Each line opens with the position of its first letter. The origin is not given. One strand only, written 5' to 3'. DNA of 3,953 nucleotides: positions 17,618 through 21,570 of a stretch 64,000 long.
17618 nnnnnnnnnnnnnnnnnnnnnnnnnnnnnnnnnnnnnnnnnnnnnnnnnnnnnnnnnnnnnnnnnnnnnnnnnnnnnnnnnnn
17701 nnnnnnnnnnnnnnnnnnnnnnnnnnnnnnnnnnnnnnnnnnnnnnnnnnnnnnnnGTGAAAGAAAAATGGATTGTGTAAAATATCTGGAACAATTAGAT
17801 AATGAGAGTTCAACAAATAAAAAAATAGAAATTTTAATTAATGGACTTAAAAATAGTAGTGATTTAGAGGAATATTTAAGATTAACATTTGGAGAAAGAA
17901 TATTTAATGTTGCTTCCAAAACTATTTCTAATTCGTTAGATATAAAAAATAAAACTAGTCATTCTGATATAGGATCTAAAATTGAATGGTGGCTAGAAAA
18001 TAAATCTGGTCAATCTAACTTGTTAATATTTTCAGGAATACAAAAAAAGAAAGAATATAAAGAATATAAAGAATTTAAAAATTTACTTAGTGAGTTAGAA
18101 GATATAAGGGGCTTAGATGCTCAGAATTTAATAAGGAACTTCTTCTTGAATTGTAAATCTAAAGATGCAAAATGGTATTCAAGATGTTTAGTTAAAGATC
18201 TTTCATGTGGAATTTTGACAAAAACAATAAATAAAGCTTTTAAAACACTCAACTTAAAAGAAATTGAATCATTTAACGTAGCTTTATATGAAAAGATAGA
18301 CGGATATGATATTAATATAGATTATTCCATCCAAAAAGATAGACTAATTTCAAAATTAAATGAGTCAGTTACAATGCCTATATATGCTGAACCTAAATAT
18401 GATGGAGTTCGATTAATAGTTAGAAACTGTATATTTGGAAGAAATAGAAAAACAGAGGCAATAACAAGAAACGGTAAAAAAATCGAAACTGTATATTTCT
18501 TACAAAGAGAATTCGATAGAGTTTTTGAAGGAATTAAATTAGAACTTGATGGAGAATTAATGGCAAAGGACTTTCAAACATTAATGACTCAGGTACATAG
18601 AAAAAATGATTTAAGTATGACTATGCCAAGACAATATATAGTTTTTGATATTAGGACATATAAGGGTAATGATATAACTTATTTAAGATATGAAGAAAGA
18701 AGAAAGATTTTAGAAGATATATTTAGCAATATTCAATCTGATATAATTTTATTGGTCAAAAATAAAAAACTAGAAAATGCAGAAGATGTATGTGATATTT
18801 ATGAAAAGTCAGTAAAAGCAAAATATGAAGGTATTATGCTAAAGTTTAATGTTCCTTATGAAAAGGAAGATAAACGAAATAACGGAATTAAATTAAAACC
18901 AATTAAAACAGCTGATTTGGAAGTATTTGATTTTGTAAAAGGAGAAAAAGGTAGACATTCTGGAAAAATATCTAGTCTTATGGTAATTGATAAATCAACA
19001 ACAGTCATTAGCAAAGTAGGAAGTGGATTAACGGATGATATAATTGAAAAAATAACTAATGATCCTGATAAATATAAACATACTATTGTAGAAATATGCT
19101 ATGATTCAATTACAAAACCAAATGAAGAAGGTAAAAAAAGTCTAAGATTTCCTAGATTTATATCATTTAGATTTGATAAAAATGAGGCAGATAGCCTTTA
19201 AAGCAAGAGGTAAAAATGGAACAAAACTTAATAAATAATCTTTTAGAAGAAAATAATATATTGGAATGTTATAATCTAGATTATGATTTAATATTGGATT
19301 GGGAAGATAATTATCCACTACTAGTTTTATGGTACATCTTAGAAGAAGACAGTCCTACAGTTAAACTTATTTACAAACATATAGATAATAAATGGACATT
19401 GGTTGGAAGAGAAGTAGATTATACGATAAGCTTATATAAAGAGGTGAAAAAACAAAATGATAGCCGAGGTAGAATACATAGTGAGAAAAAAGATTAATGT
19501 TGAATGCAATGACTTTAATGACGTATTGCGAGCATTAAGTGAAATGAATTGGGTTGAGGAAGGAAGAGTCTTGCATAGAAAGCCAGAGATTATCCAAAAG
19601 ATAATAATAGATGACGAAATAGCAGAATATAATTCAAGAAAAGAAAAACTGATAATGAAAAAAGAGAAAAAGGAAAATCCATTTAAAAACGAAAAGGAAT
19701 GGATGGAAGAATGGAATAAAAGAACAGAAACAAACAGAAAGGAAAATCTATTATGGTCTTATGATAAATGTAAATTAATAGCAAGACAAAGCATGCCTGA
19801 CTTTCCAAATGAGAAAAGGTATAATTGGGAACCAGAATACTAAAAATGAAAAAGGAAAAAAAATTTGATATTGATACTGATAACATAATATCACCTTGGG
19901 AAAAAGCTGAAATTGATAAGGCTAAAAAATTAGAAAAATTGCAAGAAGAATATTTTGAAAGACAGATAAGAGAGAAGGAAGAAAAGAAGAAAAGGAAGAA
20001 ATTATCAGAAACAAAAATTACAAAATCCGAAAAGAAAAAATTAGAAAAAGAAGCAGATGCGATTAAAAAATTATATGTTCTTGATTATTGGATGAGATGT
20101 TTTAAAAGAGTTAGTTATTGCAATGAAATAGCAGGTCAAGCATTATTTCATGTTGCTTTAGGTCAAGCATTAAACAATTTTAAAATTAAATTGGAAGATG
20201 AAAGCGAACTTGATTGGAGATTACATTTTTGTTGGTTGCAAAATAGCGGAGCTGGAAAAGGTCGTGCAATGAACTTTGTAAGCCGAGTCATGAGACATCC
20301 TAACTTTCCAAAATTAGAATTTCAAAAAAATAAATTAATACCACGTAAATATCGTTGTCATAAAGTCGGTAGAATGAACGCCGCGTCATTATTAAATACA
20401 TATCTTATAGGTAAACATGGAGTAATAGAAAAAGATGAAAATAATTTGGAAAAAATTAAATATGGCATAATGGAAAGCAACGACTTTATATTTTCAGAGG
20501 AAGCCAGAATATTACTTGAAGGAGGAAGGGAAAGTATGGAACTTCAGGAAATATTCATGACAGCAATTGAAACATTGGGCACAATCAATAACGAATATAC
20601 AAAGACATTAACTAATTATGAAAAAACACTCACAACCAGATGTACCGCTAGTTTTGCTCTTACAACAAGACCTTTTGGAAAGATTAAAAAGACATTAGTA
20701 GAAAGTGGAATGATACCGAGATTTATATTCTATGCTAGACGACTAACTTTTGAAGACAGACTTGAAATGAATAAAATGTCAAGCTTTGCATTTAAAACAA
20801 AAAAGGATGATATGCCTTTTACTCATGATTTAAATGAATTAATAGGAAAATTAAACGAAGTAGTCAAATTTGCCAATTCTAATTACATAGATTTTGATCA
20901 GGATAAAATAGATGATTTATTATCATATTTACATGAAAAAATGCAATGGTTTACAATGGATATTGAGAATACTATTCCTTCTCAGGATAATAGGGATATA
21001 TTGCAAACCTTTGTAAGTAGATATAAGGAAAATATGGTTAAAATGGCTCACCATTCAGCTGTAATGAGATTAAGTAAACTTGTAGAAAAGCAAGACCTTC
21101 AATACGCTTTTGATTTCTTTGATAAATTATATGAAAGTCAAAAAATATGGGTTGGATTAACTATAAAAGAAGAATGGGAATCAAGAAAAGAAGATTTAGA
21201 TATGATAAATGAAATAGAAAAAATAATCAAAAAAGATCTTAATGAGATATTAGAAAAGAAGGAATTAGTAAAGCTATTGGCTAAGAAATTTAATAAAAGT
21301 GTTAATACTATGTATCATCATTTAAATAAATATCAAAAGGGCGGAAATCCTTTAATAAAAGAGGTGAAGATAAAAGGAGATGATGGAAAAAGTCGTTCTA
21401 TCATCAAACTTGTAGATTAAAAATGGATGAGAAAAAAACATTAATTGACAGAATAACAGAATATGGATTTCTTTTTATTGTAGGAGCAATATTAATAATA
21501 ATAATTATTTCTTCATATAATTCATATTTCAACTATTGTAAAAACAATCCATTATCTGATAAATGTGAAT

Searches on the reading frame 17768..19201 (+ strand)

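Call 8: search_protein_families(library=pfam, proteins=[window:17768-19201:+], max_evalue=0.01)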
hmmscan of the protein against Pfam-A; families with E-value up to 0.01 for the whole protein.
window:17768-19201:+ (477 aa): 4 families
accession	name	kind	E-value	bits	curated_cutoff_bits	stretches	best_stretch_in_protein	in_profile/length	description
PF01068.26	DNA_ligase_A_M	-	7.1e-24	85.1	26.2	1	197-377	14-204/204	ATP dependent DNA ligase domain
PF04675.19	DNA_ligase_A_N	-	9.9e-08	32.8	24.6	1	2-158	4-173/174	DNA ligase N terminus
PF14743.12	DNA_ligase_OB_2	-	4.7e-05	23.7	28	1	394-468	3-66/66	DNA ligase OB-like domain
PF04679.21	DNA_ligase_A_C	-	0.0016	19.3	27.5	0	439-471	67-94/94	ATP dependent DNA ligase C terminal region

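Call 9: search_protein_families(library=phrogs, proteins=[window:17768-19201:+], max_evalue=0.01)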
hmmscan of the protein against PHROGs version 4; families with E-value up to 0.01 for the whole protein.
window:17768-19201:+ (477 aa): 2 families
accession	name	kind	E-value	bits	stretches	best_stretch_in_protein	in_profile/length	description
phrog_114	-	DNA, RNA and nucleotide metabolism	8.2e-63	213.9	1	4-476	92-506/634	ATP-dependent DNA ligase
phrog_30362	-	DNA, RNA and nucleotide metabolism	0.00083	20.4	1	344-469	7-135/144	DNA ligase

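Call 33: search_protein_families(library=ncbifam, proteins=[window:17768-19201:+], max_evalue=0.001)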
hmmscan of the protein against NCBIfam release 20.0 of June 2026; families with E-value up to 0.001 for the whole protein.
window:17768-19201:+ (477 aa): 13 families
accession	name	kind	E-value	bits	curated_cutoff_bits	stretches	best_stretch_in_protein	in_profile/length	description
TIGR00574.1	dnl1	superfamily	5.7e-27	94.6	217.8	1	204-432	191-440/527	ATP-dependent DNA ligase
TIGR02779.1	NHEJ_ligase_lig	equivalog_domain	4.3e-24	85.3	227.75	1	207-432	18-240/302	non-homologous end-joining DNA ligase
NF007210.0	PRK09632.1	equivalog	3.6e-20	71.9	989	1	207-432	498-715/781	ATP-dependent DNA ligase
TIGR02776.1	NHEJ_ligase_prk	equivalog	2.1e-19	69.8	373.2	1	207-437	9-236/587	DNA ligase D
NF006592.0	PRK09125.1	equivalog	1.6e-18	66.7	200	1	210-424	51-246/283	DNA ligase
NF041331.1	LigA_Halo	equivalog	1.7e-17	63.1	830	1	207-475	251-540/552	ATP-dependent DNA ligase LigA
NF002868.0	PRK03180.1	equivalog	2.9e-15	55.9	641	1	202-475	203-495/509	ATP-dependent DNA ligase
NF006701.0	PRK09247.1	equivalog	1.2e-13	50.9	543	1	206-473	228-522/540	ATP-dependent DNA ligase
NF007211.0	PRK09633.1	equivalog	9.5e-13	47.4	774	1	206-424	19-249/610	DNA ligase D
TIGR04120.1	DNA_lig_bact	equivalog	2.8e-12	46.4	400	1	206-360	224-379/526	cisplatin damage response ATP-dependent DNA ligase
NF006078.0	PRK08224.1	equivalog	9e-12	44.6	296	1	205-405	26-223/350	ATP-dependent DNA ligase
NF004628.0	PRK05972.1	subfamily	1.5e-10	39.9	895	1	207-432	263-483/870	ATP-dependent DNA ligase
NF005796.0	PRK07636.1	subfamily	2.2e-07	30.3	337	1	207-377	22-185/275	ATP-dependent DNA ligase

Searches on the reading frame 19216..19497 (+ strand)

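Call 8: search_protein_families(library=pfam, proteins=[window:19216-19497:+], max_evalue=0.01)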
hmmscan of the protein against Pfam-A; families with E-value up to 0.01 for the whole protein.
window:19216-19497:+ (93 aa): 0 families

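Call 9: search_protein_families(library=phrogs, proteins=[window:19216-19497:+], max_evalue=0.01)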
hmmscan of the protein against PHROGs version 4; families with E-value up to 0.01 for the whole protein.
window:19216-19497:+ (93 aa): 0 families

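Call 70: search_protein_families(library=pfam, proteins=[window:19216-19497:+], max_evalue=1)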
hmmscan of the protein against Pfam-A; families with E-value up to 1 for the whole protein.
window:19216-19497:+ (93 aa): 1 family
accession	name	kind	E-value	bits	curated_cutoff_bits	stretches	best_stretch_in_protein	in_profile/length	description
PF12707.14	DUF3804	-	0.14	12.4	22.5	1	42-63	92-113/128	Protein of unknown function (DUF3804)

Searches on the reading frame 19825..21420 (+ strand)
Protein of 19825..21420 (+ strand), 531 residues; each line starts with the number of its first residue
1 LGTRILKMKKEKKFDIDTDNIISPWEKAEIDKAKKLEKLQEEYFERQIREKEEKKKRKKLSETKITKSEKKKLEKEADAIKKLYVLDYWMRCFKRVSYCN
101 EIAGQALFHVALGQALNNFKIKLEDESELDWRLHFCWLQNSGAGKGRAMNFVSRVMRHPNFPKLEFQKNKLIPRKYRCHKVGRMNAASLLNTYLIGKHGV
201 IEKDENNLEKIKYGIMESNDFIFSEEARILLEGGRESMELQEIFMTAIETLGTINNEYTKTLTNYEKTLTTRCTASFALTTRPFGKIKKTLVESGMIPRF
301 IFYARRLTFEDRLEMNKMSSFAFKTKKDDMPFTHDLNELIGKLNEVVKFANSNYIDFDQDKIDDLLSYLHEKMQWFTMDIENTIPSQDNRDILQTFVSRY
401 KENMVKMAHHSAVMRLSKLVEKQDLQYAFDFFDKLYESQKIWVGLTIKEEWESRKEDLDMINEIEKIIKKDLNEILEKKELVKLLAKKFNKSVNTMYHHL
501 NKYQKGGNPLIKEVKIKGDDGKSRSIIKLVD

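Call 8: search_protein_families(library=pfam, proteins=[window:19825-21420:+], max_evalue=0.01)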
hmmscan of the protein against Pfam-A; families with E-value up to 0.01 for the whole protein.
window:19825-21420:+ (531 aa): 0 families

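Call 9: search_protein_families(library=phrogs, proteins=[window:19825-21420:+], max_evalue=0.01)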
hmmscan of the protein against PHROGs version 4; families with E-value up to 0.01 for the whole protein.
window:19825-21420:+ (531 aa): 0 families

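Call 17: find_related_loci(query=window:19825-21420:+, collection=viral_contigs, flank=8000)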
Query window:19825-21420:+ (531 aa) in viral_contigs; peptide patterns used: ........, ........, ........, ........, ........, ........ (x = any residue, [..] = any of these).
32 stretches matched a pattern, but none encodes a relative of the query by tblastn (E <= 1e-3).

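Call 25: find_homologous_proteins(query=window:19846-21420:+)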
Query window:19846-21420:+ (524 aa): 15 proteins with E <= 0.001 among 8000 candidates.
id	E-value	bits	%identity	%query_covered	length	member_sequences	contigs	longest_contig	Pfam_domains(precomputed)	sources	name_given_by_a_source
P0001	2.1e-194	665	59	99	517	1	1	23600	-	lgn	-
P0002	2.1e-191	655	59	96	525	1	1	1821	-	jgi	jgi:hypothetical protein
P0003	2.6e-186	638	58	96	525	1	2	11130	-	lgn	-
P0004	3.0e-184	632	57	95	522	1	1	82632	-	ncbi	-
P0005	4.8e-182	624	57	98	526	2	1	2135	-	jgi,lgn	-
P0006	2.8e-179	615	55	97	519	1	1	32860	-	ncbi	ncbi:MAG: hypothetical protein ACOC22_00560 [bacterium]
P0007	1.5e-178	613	57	95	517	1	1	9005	-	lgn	-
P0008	1.3e-175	603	56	95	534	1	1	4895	-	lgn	-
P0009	1.6e-168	580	52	98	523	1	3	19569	-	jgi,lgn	-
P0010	2.4e-161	556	54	72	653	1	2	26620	PF14890.12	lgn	-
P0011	1.2e-156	541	58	80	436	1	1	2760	-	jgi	-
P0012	4.8e-132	459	57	70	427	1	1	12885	PF14890.12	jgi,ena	-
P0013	1.2e-121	425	51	78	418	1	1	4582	-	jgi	jgi:hypothetical protein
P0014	4.6e-120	420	49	81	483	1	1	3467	-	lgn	-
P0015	2.1e-119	418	60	62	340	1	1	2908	-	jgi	-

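Call 26: find_encoding_contigs(protein=P0004, flank=10000, max_places=2)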
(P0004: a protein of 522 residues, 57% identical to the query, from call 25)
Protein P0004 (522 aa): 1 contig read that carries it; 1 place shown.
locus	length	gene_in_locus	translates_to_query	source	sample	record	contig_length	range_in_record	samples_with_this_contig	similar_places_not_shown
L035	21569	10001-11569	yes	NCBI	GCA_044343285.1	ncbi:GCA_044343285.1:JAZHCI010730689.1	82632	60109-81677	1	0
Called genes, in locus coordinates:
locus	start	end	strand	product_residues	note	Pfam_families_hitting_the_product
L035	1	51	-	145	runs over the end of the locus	PF05014:Nuc_deoxyrib_tr (weak), PF15891:Nuc_deoxyri_tr2 (faint)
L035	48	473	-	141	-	PF01242:PTPS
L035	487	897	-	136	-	-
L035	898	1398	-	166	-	PF07460:NUMOD3 (faint), PF13392:HNH_3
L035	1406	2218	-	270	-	-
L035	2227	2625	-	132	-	PF00156:Pribosyltran (faint)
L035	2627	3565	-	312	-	-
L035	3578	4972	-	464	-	-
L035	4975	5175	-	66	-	-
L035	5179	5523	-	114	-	-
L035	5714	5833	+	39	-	-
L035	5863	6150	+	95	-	-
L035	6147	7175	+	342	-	PF00004:AAA (weak)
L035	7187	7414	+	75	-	-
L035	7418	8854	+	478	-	PF01068:DNA_ligase_A_M, PF14743:DNA_ligase_OB_2 (weak)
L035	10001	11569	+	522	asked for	-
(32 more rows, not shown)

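Call 27: find_encoding_contigs(protein=P0006, flank=10000, max_places=2)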
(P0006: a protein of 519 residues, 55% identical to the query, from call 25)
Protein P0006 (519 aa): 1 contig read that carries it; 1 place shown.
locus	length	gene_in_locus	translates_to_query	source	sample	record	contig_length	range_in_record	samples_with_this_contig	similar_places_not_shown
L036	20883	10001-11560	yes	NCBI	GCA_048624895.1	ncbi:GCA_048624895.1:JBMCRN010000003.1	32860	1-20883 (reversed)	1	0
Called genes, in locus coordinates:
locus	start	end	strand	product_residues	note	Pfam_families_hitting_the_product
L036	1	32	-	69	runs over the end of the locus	-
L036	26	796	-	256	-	PF12705:PDDEXK_1, PF01930:Cas_Cas4 (weak)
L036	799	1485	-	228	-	PF01170:UPF0020 (faint), PF01555:N6_N4_Mtase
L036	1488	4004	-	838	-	PF03104:DNA_pol_B_exo1, PF00136:DNA_pol_B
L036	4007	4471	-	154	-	-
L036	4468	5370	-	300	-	PF05496:RuvB_N (faint), PF00004:AAA, PF07728:AAA_5 (weak), PF13173:AAA_14, PF13177:DNA_pol3_delta2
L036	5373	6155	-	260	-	-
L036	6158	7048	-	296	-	-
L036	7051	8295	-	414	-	-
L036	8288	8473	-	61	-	-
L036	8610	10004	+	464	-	PF04675:DNA_ligase_A_N, PF01068:DNA_ligase_A_M, PF04679:DNA_ligase_A_C (faint)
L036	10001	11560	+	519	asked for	-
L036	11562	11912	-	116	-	-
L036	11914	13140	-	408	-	PF06253:MTTB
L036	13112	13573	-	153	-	PF06941:NT5C (weak)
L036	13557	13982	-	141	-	-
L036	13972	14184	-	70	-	-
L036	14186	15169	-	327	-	PF00004:AAA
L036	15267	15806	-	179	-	PF06941:NT5C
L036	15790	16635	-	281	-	PF18909:dGTP_diPhyd_N (faint), PF13392:HNH_3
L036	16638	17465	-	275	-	PF00149:Metallophos (weak), PF12850:Metallophos_2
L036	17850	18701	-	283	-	PF01368:DHH (weak), PF02272:DHHA1 (weak)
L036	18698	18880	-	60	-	-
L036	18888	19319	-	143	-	-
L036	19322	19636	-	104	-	-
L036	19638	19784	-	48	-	-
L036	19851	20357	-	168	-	-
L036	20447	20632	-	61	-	-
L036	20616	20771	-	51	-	-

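Call 28: find_encoding_contigs(protein=P0001, flank=10000, max_places=2)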
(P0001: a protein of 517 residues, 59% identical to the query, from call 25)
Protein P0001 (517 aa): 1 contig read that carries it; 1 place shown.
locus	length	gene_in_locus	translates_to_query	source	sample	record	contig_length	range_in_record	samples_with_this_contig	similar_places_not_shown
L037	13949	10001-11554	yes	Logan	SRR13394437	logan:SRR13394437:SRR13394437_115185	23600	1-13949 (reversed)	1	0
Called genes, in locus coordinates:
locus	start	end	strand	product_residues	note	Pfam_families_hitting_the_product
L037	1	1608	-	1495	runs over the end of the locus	PF03167:UDG, PF02811:PHP, PF07733:DNA_pol3_alpha, PF17657:DNA_pol3_finger, PF14579:HHH_6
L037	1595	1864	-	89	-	-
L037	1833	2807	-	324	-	PF08761:dUTPase_2 (weak), PF00702:Hydrolase (weak), PF06941:NT5C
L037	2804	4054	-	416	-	-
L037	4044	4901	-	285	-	PF01368:DHH (weak), PF02272:DHHA1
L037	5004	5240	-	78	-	-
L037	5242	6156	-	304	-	-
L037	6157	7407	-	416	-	-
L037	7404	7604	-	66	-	-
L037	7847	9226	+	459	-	PF04675:DNA_ligase_A_N (faint), PF01068:DNA_ligase_A_M, PF09414:RNA_ligase, PF14743:DNA_ligase_OB_2 (weak)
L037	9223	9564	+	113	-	PF03013:Pyr_excise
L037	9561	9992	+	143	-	-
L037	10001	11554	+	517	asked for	-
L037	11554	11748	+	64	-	-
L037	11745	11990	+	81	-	-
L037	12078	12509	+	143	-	-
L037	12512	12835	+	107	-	-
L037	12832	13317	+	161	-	PF01467:CTP_transf_like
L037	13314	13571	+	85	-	-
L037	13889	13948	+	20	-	?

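Call 33: search_protein_families(library=ncbifam, proteins=[window:19846-21420:+], max_evalue=0.001)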
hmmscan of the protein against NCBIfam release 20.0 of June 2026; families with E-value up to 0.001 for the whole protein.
window:19846-21420:+ (524 aa): 0 families

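Call 34: search_solved_structures(query=window:19846-21420:+, max_evalue=1)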
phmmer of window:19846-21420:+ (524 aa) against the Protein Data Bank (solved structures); distinct sequences matched with E-value up to 1: 1.
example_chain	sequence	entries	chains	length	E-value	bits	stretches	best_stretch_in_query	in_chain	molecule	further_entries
4xi8_A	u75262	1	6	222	0.56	12.1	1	407-497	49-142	Bartonella effector protein (Bep) substrate of VirB T4SS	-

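Call 41: find_related_loci(query=A1, collection=metagenome_contigs, flank=10000)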
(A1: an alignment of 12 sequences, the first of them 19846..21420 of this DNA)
Query A1 (524 aa) in metagenome_contigs; peptide patterns used: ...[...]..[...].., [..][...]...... (x = any residue, [..] = any of these).
310 stretches matched a pattern; 9 encode a relative of the query (tblastn E <= 1e-3); 9 distinct loci.
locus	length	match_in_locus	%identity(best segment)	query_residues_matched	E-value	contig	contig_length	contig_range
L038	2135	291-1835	57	10-523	0e+0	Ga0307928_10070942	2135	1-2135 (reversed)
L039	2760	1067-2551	56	15-507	0e+0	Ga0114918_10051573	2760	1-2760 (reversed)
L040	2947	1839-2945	60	3-369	1e-151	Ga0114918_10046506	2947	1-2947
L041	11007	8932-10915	57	1-504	1e-140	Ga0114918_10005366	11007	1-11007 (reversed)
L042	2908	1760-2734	60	3-325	7e-132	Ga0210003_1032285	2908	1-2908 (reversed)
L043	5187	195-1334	52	135-519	2e-127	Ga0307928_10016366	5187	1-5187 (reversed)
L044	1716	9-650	54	292-505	7e-78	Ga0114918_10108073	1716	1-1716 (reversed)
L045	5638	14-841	46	204-486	1e-73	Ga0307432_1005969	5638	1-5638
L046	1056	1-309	47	414-519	5e-26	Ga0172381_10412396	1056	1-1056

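Call 42: find_related_loci(query=A1, collection=viral_contigs, flank=10000)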
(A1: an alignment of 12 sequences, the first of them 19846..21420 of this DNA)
Query A1 (524 aa) in viral_contigs; peptide patterns used: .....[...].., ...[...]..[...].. (x = any residue, [..] = any of these).
30 stretches matched a pattern, but none encodes a relative of the query by tblastn (E <= 1e-3).

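Call 43: find_related_loci(query=A1, collection=genome_contigs, flank=10000)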
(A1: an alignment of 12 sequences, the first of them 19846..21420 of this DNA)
Query A1 (524 aa) in genome_contigs; peptide patterns used: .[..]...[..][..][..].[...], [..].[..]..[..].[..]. (x = any residue, [..] = any of these).
62 stretches matched a pattern, but none encodes a relative of the query by tblastn (E <= 1e-3).

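Call 44: find_encoding_contigs(protein=P0010, flank=10000, max_places=2)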
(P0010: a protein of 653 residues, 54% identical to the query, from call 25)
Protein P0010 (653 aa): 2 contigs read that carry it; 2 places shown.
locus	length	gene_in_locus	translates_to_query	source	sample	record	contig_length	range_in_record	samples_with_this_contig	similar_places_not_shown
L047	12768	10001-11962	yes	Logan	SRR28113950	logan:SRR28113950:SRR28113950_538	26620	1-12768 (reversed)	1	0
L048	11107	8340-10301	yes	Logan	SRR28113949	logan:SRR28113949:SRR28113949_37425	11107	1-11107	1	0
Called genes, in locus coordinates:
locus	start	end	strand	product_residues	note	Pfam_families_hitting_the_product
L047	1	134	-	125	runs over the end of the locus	-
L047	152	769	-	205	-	-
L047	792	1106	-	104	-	-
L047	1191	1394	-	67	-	-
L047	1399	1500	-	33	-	-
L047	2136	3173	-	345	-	-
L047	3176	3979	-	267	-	PF12705:PDDEXK_1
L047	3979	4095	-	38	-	-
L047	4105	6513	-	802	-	PF03104:DNA_pol_B_exo1, PF00136:DNA_pol_B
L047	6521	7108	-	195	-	-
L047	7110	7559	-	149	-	-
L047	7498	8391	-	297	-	PF13479:AAA_24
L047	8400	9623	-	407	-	-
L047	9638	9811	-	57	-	-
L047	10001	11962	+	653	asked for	PF14890:Intein_splicing (weak)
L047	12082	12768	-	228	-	?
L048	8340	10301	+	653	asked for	PF14890:Intein_splicing (weak)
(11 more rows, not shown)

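Call 45: find_encoding_contigs(protein=P0009, flank=10000, max_places=3)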
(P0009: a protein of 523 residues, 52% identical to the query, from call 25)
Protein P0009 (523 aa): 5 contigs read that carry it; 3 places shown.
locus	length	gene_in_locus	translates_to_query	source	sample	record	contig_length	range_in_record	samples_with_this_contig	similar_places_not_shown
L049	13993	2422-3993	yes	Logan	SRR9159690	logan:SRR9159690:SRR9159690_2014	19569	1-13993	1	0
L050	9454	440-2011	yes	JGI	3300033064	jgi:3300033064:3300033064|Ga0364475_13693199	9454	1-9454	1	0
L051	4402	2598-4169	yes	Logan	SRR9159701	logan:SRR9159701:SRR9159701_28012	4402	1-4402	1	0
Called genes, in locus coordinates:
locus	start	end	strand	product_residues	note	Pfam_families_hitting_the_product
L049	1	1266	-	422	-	?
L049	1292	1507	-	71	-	-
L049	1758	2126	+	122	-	-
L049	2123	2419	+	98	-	-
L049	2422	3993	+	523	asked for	-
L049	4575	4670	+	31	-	-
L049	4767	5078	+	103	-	-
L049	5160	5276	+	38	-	-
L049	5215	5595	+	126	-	-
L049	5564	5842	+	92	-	-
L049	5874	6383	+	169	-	PF04675:DNA_ligase_A_N (weak)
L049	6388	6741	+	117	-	-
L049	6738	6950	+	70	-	-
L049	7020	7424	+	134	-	-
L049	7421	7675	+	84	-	-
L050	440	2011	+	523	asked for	-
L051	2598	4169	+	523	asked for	-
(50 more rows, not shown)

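Call 46: find_encoding_contigs(protein=P0003, flank=10000, max_places=2)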
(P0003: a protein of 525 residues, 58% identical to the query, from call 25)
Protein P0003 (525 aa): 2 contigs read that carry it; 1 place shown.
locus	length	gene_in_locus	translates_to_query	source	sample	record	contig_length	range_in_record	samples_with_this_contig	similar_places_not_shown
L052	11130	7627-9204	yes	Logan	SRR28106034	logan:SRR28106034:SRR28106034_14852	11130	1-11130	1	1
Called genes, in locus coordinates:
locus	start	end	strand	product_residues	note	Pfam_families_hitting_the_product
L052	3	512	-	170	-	?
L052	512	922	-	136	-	PF00156:Pribosyltran (weak)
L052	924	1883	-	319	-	-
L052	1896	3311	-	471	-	-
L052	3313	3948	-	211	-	-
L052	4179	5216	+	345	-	PF00004:AAA (weak)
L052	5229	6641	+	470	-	PF04675:DNA_ligase_A_N (weak), PF01068:DNA_ligase_A_M, PF14743:DNA_ligase_OB_2 (weak)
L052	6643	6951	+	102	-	-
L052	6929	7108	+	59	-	-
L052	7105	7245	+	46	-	-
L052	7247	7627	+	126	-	-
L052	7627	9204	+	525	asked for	-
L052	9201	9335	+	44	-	-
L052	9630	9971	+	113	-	-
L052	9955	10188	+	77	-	-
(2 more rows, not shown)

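Call 56: search_solved_structures(query=A1, max_evalue=1)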
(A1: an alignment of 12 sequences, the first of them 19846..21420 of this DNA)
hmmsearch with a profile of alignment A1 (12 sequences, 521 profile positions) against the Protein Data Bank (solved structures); distinct sequences matched with E-value up to 1: 1.
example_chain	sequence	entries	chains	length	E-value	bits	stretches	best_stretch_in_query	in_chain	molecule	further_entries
3gku_A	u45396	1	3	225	0.024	16.4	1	410-508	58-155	Probable RNA-binding protein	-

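Call 68: predict_structure(alignment_id=A1)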
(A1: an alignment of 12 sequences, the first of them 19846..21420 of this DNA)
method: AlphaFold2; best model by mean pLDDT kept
length: 524 residues; sequences in the alignment: 12
mean_pLDDT: 79.7   pTM: 0.73
mean pLDDT of the five models: 79.7, 77.4, 60.7, 59.0, 55.7
residues with pLDDT >= 90: 164; 70-90: 240; 50-70: 84; < 50: 36
segments of 3 or more residues with pLDDT < 50: 1-13, 243-250, 252-258, 440-444
pLDDT, mean of each block of 10 residues (from residue 1): 42 57 79 86 88 89 94 87 89 90 94 83 89 77 91 88 86 74 58 62 59 84 72 73 47 48 68 69 62 82 82 65 80 95 93 92 94 85 85 92 95 97 95 72 56 91 85 91 87 80 85 77 83
secondary structure, 60 per line:
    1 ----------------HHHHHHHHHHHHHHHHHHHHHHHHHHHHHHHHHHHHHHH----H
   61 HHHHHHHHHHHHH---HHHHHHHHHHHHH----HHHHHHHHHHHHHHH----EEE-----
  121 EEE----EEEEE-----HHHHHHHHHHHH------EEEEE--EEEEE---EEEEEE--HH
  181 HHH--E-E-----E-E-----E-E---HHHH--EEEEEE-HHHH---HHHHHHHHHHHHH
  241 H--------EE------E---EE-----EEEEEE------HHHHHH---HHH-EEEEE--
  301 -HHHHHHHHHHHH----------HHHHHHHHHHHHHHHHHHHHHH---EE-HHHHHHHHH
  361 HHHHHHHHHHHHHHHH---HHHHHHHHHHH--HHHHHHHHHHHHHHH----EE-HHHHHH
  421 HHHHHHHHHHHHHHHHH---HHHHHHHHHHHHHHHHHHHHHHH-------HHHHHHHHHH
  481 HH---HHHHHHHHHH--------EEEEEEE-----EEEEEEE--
elements in order: H17-55 H60-73 H77-89 H94-108 E113-115 E121-123 E128-132 H138-149 E156-160 E163-167 E171-176 H179-183 H208-211 E214-219 H221-224 H228-241 E269-274 H281-286 E294-298 H302-313 H324-345 H352-376 H380-390 H393-407 H415-437 H441-463 H471-482 H486-495 E504-510 E516-522

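Call 91: search_dna_similar(query=window:19846-21420:+, collection=phages, mode=protein, max_evalue=0.001, max_rows=15)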
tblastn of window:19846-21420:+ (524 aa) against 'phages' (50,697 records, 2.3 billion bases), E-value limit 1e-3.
No match.
